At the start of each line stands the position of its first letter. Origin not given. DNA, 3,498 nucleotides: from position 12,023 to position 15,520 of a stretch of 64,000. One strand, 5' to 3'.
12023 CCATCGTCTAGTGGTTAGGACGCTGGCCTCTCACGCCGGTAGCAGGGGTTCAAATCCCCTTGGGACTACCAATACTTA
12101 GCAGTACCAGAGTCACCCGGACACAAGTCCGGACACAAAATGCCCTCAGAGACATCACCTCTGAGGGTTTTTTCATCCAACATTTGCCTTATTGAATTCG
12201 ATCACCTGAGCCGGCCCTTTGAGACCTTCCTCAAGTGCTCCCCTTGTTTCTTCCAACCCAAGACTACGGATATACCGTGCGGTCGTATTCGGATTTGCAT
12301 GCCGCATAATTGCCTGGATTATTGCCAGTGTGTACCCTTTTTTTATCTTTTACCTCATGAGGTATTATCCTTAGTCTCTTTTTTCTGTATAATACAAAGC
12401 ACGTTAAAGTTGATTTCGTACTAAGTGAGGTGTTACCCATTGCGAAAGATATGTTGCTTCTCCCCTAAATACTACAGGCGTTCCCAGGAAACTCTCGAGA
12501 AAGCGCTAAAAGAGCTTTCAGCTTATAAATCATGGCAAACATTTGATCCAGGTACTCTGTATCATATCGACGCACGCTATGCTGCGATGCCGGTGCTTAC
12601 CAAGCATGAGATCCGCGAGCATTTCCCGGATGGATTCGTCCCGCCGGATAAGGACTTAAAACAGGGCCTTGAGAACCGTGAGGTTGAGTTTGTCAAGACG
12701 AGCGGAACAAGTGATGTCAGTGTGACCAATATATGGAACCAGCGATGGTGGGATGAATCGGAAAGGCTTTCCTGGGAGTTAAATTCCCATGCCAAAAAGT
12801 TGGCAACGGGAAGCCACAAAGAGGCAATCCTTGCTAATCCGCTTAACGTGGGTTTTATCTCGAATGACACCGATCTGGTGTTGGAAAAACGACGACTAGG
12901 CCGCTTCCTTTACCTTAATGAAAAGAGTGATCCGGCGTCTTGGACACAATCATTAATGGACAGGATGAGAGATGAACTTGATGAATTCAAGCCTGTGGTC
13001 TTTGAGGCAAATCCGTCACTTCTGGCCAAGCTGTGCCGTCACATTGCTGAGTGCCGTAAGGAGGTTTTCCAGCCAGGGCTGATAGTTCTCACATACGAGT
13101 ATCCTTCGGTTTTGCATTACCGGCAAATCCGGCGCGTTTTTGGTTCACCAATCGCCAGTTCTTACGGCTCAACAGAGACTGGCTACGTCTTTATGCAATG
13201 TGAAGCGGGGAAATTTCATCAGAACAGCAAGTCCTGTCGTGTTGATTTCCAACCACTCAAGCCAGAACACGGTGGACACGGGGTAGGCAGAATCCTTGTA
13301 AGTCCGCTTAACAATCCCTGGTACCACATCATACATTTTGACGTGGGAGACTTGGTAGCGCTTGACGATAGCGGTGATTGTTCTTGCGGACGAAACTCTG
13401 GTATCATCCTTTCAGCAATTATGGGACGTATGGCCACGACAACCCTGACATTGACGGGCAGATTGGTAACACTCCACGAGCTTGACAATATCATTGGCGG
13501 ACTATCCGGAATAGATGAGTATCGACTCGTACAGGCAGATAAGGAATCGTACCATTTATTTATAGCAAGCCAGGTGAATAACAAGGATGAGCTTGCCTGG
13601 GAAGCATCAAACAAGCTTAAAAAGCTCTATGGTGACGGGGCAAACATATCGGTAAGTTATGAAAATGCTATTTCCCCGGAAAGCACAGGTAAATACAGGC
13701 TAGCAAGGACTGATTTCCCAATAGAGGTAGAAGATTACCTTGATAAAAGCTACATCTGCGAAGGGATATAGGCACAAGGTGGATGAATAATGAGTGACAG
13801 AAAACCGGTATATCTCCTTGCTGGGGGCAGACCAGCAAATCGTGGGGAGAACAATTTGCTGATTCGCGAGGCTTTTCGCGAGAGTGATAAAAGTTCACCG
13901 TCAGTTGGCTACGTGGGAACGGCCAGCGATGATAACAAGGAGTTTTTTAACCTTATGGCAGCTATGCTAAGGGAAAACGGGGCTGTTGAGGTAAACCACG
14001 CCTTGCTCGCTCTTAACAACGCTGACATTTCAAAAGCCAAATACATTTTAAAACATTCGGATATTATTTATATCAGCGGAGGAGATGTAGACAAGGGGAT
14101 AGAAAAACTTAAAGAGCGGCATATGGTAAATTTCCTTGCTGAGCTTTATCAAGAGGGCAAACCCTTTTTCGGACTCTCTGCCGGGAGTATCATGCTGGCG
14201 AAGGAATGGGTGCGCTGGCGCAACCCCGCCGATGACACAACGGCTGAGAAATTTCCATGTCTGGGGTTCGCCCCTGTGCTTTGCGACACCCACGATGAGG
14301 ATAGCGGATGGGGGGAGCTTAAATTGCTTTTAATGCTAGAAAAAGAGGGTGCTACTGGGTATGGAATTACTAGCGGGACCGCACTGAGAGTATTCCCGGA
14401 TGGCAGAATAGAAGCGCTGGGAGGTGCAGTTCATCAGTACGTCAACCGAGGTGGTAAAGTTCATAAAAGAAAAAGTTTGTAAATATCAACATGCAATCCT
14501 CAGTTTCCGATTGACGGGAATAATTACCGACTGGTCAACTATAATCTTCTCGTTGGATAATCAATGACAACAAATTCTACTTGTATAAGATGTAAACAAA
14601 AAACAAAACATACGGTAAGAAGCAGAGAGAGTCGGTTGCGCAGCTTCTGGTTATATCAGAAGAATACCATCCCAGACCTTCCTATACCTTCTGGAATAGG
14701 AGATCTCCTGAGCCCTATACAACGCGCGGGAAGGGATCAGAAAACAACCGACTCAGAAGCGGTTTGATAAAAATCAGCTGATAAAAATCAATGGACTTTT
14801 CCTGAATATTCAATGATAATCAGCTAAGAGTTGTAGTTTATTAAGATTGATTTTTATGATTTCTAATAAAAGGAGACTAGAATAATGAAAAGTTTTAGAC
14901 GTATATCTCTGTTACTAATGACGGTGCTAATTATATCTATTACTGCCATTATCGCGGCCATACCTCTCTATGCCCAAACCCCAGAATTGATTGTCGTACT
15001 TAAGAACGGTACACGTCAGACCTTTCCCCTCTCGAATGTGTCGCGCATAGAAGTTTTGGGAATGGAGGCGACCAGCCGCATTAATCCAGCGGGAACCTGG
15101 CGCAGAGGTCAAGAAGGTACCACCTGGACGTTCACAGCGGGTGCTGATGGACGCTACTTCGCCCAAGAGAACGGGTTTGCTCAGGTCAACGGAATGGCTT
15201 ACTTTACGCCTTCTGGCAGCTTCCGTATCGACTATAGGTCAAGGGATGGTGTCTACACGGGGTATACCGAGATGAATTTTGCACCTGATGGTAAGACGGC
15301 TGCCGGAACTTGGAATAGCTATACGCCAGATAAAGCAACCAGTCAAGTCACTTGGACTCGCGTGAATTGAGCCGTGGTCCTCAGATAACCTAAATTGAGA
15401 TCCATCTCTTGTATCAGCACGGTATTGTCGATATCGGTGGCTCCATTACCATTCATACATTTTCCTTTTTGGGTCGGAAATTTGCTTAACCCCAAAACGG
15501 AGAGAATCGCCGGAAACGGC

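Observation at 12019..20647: Decayed integrative island in tRNA-Glu(CUC), bounded by exact 49-bp direct repeats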

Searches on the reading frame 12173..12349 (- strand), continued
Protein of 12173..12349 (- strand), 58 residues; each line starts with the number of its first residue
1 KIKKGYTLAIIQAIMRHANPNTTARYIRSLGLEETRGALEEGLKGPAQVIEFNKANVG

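Call 39: find_encoding_contigs(protein=P0166, flank=10000, max_places=4)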
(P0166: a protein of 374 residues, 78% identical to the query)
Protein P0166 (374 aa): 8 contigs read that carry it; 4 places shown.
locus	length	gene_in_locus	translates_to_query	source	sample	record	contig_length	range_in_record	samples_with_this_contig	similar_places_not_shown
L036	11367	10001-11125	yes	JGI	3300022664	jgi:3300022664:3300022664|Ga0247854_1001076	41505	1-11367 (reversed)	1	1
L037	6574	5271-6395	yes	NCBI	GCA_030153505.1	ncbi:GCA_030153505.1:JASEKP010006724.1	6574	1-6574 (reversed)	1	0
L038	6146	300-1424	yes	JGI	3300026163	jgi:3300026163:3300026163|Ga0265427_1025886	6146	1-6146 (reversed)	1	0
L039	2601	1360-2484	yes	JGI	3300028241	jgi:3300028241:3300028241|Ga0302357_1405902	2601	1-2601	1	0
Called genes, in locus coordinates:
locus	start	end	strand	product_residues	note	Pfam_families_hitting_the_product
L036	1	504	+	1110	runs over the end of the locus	PF04465:DUF499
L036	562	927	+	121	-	PF05973:Gp49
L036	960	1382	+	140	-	PF13744:HTH_37 (weak), PF01381:HTH_3, PF13443:HTH_26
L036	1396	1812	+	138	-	-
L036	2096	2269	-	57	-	-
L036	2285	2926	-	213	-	PF06114:Peptidase_M78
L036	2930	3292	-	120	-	PF12844:HTH_19 (weak), PF13560:HTH_31 (weak)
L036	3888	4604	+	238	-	-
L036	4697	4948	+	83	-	-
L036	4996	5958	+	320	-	PF12705:PDDEXK_1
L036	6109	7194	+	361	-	PF13479:AAA_24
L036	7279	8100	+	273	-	-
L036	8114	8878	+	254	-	PF01695:IstB_IS21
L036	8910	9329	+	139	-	-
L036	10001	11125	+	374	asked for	PF00589:Phage_integrase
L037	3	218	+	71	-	?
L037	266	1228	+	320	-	PF12705:PDDEXK_1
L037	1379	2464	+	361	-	PF13479:AAA_24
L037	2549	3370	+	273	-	-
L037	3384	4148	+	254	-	PF01695:IstB_IS21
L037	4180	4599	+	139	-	-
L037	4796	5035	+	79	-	PF12728:HTH_17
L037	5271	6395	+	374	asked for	PF00589:Phage_integrase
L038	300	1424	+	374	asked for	PF00589:Phage_integrase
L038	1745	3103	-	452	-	-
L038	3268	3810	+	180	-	PF02620:YceD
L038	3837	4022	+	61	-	PF01783:Ribosomal_L32p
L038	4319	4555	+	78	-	PF14573:PP-binding_2 (weak), PF00550:PP-binding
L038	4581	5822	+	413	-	PF00109:ketoacyl-synt, PF02801:Ketoacyl-synt_C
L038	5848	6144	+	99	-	?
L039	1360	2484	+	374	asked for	PF00589:Phage_integrase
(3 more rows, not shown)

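Call 70: search_protein_families(library=phrogs, max_evalue=0.00001, proteins=[L036:3888-4604:+, L036:4996-5958:+, L036:6109-7194:+, L036:7279-8100:+, L036:8114-8878:+, L036:8910-9329:+, L037:4796-5035:+, L036:10001-11125:+])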
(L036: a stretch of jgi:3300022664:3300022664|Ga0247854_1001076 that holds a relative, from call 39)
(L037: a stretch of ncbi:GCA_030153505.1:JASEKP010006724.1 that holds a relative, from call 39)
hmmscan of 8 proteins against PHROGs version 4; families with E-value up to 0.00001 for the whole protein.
L036:3888-4604:+ (238 aa): 0 families

L036:4996-5958:+ (320 aa): 2 families
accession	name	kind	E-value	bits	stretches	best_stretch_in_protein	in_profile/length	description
phrog_69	-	DNA, RNA and nucleotide metabolism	1.4e-17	64.9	1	37-302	89-331/501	exonuclease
phrog_1218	-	DNA, RNA and nucleotide metabolism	9.4e-14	52.4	1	36-173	8-152/364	exonuclease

L036:6109-7194:+ (361 aa): 2 families
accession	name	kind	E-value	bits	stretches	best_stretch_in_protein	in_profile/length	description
phrog_1366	-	unknown function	7e-85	286.2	1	3-240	4-249/307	-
phrog_124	-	DNA, RNA and nucleotide metabolism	1.6e-08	35.3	1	10-190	40-210/382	Sak4-like ssDNA annealing protein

L036:7279-8100:+ (273 aa): 14 families
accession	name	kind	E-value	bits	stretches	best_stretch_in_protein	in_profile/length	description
phrog_277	-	DNA, RNA and nucleotide metabolism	6.9e-33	115.2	2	6-145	25-169/318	replication initiation O-like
phrog_678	-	DNA, RNA and nucleotide metabolism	1.5e-22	81.7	1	6-168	28-201/346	replication initiation O-like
phrog_16826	-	DNA, RNA and nucleotide metabolism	2.4e-21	77.3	1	1-153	2-153/341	DnaD-like helicase loader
phrog_2514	-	DNA, RNA and nucleotide metabolism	3.2e-19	70.3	1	137-251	159-254/270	DnaD-like helicase loader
phrog_2365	-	DNA, RNA and nucleotide metabolism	2.4e-17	64.7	1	6-178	25-201/232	replication initiation O-like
phrog_2357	-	unknown function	3.8e-16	60.2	1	139-248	6-106/124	-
phrog_391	-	DNA, RNA and nucleotide metabolism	1.6e-14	55.3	1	131-249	168-277/298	replication initiation O-like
phrog_4880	-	DNA, RNA and nucleotide metabolism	3.9e-14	53.8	1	120-244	163-265/304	replisome organizer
phrog_18020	-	DNA, RNA and nucleotide metabolism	2.5e-10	41.6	1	36-209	39-215/248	replication initiation O-like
phrog_22834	-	unknown function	1.1e-07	32.4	1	178-238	175-235/310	-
phrog_5810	-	DNA, RNA and nucleotide metabolism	1.1e-06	29.5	1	13-145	2-142/268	replication initiation protein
phrog_9773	-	DNA, RNA and nucleotide metabolism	2e-06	28.7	1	148-239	194-277/288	replication initiation O-like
phrog_21732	-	unknown function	2.6e-06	28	1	25-85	22-82/360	-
phrog_345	-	DNA, RNA and nucleotide metabolism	4.2e-06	27.7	1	6-135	23-164/297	replication initiation O-like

L036:8114-8878:+ (254 aa): 4 families
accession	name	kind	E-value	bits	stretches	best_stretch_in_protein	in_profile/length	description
phrog_50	-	DNA, RNA and nucleotide metabolism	1.6e-60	206.8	1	3-252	277-515/570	DnaC-like helicase loader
phrog_3277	-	DNA, RNA and nucleotide metabolism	2.8e-38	132.4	1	108-252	11-158/168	DnaC-like helicase loader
phrog_27475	-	unknown function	8.9e-09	35.3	1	27-251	375-587/599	-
phrog_26922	-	DNA, RNA and nucleotide metabolism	8.8e-08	33.7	1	164-249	4-88/92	DnaC-like helicase loader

L036:8910-9329:+ (139 aa): 0 families

L037:4796-5035:+ (79 aa): 1 family
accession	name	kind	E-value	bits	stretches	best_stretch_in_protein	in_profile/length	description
phrog_66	-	integration and excision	4.3e-06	27.7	1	11-63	89-142/412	excisionase and transcriptional regulator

L036:10001-11125:+ (374 aa): 2 families
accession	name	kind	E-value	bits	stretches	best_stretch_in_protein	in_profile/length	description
phrog_1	-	integration and excision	3.6e-39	136.5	1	6-355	117-444/611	integrase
phrog_216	-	integration and excision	2.9e-23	83.4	1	185-349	71-228/301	integrase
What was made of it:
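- On Prophage: Only two island ORFs (the SLT protein and the Gp49-like protein) were scanned against PHROGs, and both hit (call 70). Intact relatives do have a phage-type replication module (call 70).
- Closest known: CIMEs. Different: The ancestor looks phage-like (replication module, no conjugation genes seen) rather than ICE- or IME-like (call 70).
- Their neighbouring genes are a phage-type replication module and an excisionase (call 70).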

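Call 71: find_related_loci(query=P0162, collection=viral_contigs, flank=10000)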
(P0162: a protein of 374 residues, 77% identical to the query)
Query P0162 (374 aa) in viral_contigs; peptide patterns used: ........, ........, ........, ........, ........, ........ (x = any residue, [..] = any of these).
16 stretches matched a pattern; 1 encode a relative of the query (tblastn E <= 1e-3); 1 distinct loci.
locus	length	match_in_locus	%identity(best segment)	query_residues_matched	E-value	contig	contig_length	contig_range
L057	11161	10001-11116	46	7-368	5e-108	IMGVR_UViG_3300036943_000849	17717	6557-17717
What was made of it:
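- Tried and rejected: One hit at 46% identity, uninformative (call 71).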

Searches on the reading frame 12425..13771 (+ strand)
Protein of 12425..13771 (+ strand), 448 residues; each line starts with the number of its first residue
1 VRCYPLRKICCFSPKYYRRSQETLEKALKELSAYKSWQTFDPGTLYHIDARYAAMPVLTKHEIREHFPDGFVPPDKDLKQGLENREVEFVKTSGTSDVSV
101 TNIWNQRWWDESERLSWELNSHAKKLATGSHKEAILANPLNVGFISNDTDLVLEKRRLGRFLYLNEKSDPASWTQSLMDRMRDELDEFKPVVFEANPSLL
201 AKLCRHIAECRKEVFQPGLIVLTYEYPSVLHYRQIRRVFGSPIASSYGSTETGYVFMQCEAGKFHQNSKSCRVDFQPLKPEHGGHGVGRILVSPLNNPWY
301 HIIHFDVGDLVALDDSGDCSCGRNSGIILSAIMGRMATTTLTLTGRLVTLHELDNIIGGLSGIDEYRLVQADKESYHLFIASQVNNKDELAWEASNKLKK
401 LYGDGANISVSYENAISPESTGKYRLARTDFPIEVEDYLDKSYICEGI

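Call 10: search_protein_families(library=pfam, max_evalue=0.1, proteins=[window:12425-13771:+])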
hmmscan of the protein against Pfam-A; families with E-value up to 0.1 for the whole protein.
window:12425-13771:+ (448 aa): 1 family
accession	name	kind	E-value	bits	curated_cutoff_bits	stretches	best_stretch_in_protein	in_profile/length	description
PF00501.34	AMP-binding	-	0.0071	15.6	29.9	1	178-258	245-330/384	AMP-binding enzyme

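Call 60: search_protein_families(library=ncbifam, max_evalue=0.001, proteins=[window:12425-13771:+])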
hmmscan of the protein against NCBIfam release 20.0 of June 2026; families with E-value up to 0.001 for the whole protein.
window:12425-13771:+ (448 aa): 4 families
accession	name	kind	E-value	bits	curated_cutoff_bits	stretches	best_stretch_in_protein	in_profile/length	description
NF041217.1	BagE_FevW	exception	2e-08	33.6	800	1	230-375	207-349/424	bagremycin/ferroverdin synthetase BagE/FevW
NF053551.1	FlxY_rubin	equivalog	4.6e-08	32.2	520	1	234-389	221-375/424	flexirubin biosynthesis putative acyl-CoA ligase FlxY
NF045666.1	DVU1553_fam_AMP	equivalog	1e-05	24.8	300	1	179-325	172-321/331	DVU_1553 family AMP-dependent CoA ligase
TIGR02304.1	aden_form_hyp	equivalog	4.9e-05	22.5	251.9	1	183-402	181-397/430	F390 synthetase-related protein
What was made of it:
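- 12425..13771 (+): Cargo: adenylate-forming enzyme (CapK/PaaK/F390-synthetase-like). The likely start is TTG at 12440. Weak AMP-binding, BagE/FlxY and F390-related hits (calls 10, 60).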

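Call 61: search_protein_families(library=padloc, max_evalue=0.001, proteins=[window:12425-13771:+])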
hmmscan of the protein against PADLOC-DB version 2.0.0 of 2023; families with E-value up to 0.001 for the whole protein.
window:12425-13771:+ (448 aa): 0 families

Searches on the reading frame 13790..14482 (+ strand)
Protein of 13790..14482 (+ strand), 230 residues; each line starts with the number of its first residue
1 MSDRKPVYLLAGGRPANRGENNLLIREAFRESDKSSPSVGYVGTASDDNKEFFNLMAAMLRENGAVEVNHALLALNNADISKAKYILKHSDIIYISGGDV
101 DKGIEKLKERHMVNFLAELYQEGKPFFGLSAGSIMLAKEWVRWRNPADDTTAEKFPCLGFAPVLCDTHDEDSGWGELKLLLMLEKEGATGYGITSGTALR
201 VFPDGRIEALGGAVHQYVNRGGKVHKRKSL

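Call 10: search_protein_families(library=pfam, max_evalue=0.1, proteins=[window:13790-14482:+])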
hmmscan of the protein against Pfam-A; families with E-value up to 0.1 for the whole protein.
window:13790-14482:+ (230 aa): 4 families
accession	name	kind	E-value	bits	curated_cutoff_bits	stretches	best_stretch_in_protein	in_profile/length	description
PF03575.23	Peptidase_S51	-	3.4e-19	69.8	23.9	1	9-201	3-198/206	Peptidase family S51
PF07685.20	GATase_3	-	0.00044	20.4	27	1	58-169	17-119/196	CobB/CobQ-like glutamine amidotransferase domain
PF01965.30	DJ-1_PfpI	-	0.044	14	26.6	1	87-139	59-110/165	DJ-1/PfpI family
PF01174.25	SNO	-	0.049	14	27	1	74-139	18-84/188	SNO glutamine amidotransferase family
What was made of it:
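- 13790..14482 (+): Cargo: S51 peptidase (cyanophycinase/PepE-like). PF03575, 69.8 bits, profile 3-198 of 206 (call 10).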

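Call 60: search_protein_families(library=ncbifam, max_evalue=0.001, proteins=[window:13790-14482:+])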
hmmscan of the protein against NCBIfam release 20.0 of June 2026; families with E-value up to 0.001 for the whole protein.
window:13790-14482:+ (230 aa): 3 families
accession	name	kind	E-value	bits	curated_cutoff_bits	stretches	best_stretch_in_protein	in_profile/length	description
TIGR02069.1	cyanophycinase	equivalog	1.1e-09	38.1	126.6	1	11-211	4-208/250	cyanophycinase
NF003642.0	PRK05282.1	equivalog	4.7e-06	26.3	156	1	82-168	72-157/233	dipeptidase PepE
TIGR03800.1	PLP_synth_Pdx2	equivalog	9.4e-05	22.4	105.55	1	87-142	34-89/184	pyridoxal 5'-phosphate synthase glutaminase subunit PdxT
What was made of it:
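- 13790..14482 (+): NCBIfam cyanophycinase below its cut-off (call 60).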

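Call 61: search_protein_families(library=padloc, max_evalue=0.001, proteins=[window:13790-14482:+])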
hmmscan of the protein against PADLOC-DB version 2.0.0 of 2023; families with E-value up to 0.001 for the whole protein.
window:13790-14482:+ (230 aa): 0 families

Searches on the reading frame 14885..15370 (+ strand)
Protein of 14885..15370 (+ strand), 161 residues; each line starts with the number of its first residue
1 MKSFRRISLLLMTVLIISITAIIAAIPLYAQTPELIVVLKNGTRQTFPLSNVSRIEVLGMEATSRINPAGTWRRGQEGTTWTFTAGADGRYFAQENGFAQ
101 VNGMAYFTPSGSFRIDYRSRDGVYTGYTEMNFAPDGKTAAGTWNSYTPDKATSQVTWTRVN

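Call 10: search_protein_families(library=pfam, max_evalue=0.1, proteins=[window:14885-15370:+])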
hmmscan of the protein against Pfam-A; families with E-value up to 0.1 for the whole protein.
window:14885-15370:+ (161 aa): 0 families

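Call 60: search_protein_families(library=ncbifam, max_evalue=0.001, proteins=[window:14885-15370:+])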
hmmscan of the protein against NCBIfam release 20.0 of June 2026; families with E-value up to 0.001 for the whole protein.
window:14885-15370:+ (161 aa): 0 families

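Call 61: search_protein_families(library=padloc, max_evalue=0.001, proteins=[window:14885-15370:+])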
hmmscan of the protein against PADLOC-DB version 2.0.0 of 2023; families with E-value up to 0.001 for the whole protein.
window:14885-15370:+ (161 aa): 0 families
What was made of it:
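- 14885..15370 (+): Cargo: 161-aa protein with a hydrophobic N-terminal stretch and no family hit. No Pfam, NCBIfam or PADLOC hit (calls 10, 60, 61).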
